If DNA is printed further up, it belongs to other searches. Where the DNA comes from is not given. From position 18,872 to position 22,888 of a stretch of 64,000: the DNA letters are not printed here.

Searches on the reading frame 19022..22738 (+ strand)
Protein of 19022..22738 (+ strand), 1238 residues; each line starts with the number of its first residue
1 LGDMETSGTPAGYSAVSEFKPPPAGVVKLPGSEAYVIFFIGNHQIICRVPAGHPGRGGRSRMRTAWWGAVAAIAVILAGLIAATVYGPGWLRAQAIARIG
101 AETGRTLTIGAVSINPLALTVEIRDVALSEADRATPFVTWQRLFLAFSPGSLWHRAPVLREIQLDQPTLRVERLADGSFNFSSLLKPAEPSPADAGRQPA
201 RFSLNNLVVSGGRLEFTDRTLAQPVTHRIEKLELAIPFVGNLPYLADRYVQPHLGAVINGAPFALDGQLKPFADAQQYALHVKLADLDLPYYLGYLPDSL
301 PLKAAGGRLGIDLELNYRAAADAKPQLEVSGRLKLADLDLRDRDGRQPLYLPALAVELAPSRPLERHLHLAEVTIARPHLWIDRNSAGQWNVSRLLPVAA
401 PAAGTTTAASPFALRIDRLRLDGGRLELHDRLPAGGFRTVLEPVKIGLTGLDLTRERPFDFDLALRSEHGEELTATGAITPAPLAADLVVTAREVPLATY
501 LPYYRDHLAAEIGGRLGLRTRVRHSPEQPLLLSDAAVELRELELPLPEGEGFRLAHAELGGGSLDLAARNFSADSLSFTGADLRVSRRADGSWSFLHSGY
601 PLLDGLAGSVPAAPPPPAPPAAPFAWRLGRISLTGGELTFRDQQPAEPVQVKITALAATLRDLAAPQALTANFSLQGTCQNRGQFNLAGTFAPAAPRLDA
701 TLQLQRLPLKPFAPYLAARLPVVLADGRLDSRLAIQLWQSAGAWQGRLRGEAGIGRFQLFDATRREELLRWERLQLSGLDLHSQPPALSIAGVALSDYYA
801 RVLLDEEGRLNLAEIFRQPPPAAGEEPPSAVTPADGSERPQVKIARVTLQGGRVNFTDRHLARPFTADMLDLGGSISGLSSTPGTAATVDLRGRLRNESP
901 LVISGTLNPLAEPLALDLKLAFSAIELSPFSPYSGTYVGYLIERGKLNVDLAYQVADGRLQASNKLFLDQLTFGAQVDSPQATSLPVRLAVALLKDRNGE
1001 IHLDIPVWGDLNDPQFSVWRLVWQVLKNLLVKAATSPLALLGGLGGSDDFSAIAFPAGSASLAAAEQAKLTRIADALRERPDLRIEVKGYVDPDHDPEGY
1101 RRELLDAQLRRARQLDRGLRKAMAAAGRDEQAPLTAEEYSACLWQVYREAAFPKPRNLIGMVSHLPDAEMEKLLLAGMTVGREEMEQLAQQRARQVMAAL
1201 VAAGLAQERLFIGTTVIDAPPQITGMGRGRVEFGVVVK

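Call 8: search_protein_families(library=pfam, proteins=[window:19022-22738:+])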
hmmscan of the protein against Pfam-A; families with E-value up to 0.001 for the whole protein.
window:19022-22738:+ (1238 aa): 4 families
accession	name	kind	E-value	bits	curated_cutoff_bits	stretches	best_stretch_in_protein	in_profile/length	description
PF05359.17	DUF748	-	0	1032.2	50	3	532-1210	374-1037/1037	Domain of Unknown Function (DUF748)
PF05170.20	AsmA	-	1.2e-13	51.2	29.8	1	79-222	22-177/607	AsmA family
PF00691.25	OmpA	-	1e-08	35.9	27.2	0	1055-1112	2-57/98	OmpA family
PF13116.12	YhdP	-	4.7e-08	31.8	46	1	65-210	10-153/1224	YhdP protein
